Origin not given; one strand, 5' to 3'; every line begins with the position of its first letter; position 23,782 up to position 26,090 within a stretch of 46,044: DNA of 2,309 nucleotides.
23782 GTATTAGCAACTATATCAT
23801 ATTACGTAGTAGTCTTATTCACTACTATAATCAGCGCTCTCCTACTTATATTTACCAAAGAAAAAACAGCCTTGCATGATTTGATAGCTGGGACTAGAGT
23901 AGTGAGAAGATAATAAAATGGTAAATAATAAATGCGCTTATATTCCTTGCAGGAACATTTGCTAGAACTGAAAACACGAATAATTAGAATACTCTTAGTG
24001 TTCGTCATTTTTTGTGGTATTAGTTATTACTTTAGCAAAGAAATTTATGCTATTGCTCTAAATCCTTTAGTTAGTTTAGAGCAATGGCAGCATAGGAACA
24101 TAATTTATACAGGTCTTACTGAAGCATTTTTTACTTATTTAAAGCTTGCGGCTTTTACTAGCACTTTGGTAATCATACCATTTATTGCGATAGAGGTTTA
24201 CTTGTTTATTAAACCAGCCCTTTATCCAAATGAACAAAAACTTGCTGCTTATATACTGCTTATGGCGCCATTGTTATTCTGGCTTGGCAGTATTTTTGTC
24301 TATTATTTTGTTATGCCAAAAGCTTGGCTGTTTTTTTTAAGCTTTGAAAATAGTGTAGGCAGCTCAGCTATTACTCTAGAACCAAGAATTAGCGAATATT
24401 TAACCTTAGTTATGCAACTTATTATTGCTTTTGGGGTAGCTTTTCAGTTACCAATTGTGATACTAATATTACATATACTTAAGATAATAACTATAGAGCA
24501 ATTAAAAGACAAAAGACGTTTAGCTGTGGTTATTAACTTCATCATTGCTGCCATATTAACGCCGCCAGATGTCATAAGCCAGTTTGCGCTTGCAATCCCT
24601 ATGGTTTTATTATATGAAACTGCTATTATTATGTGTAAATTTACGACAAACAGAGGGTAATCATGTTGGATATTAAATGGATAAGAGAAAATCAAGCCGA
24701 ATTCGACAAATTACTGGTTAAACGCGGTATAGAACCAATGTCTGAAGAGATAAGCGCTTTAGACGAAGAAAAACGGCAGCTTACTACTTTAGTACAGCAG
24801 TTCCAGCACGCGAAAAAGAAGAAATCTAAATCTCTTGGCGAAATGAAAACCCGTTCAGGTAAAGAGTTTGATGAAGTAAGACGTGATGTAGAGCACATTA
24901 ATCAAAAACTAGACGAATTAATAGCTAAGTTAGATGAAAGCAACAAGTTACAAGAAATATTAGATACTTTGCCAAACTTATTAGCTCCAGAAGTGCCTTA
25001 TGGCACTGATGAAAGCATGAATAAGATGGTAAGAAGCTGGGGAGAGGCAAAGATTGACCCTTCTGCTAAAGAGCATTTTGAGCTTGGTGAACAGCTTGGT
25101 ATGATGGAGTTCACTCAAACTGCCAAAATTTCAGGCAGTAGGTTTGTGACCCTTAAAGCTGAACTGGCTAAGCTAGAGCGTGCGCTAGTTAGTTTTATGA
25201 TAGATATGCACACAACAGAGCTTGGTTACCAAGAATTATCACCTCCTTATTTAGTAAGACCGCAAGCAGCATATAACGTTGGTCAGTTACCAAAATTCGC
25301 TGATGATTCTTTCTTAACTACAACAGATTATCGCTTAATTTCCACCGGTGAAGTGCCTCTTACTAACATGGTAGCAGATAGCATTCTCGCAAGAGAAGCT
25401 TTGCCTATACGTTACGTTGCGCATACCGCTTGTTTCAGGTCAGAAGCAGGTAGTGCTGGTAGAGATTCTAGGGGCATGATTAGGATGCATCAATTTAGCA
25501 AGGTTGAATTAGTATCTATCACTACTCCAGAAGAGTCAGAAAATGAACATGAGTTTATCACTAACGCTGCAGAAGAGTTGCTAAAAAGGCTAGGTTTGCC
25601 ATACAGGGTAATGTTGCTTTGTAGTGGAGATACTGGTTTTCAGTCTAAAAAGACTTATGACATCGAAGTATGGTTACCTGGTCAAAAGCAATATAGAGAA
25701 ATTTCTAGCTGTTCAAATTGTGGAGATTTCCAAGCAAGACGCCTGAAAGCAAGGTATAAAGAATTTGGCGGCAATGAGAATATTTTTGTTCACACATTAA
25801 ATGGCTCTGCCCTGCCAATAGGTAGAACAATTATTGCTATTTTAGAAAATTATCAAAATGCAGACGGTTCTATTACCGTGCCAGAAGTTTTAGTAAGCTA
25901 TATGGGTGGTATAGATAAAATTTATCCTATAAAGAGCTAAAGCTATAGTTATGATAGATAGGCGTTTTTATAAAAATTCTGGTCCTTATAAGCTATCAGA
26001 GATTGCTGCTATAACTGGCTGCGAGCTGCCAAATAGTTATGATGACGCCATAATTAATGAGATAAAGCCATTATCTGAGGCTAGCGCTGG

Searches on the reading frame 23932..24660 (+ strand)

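Call 101: search_protein_families(library=pfam, proteins=[window:23932-24660:+], max_evalue=0.001)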
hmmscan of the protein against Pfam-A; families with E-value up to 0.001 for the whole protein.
window:23932-24660:+ (242 aa): 1 family
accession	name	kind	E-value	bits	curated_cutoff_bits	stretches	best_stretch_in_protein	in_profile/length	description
PF00902.23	TatC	-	6.9e-63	212.6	25.1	1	8-223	1-208/208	Sec-independent protein translocase protein (TatC)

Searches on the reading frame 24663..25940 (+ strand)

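Call 101: search_protein_families(library=pfam, proteins=[window:24663-25940:+], max_evalue=0.001)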
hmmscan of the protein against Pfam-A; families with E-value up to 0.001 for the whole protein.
window:24663-25940:+ (425 aa): 2 families
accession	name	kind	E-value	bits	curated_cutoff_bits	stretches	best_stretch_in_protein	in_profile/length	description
PF00587.30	tRNA-synt_2b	-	4.8e-38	131.4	29.3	1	221-397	9-179/179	tRNA synthetase class II core domain (G, H, P, S and T)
PF02403.27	Seryl_tRNA_N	-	7.8e-17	61.9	28.2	1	1-106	1-107/108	Seryl-tRNA synthetase N-terminal domain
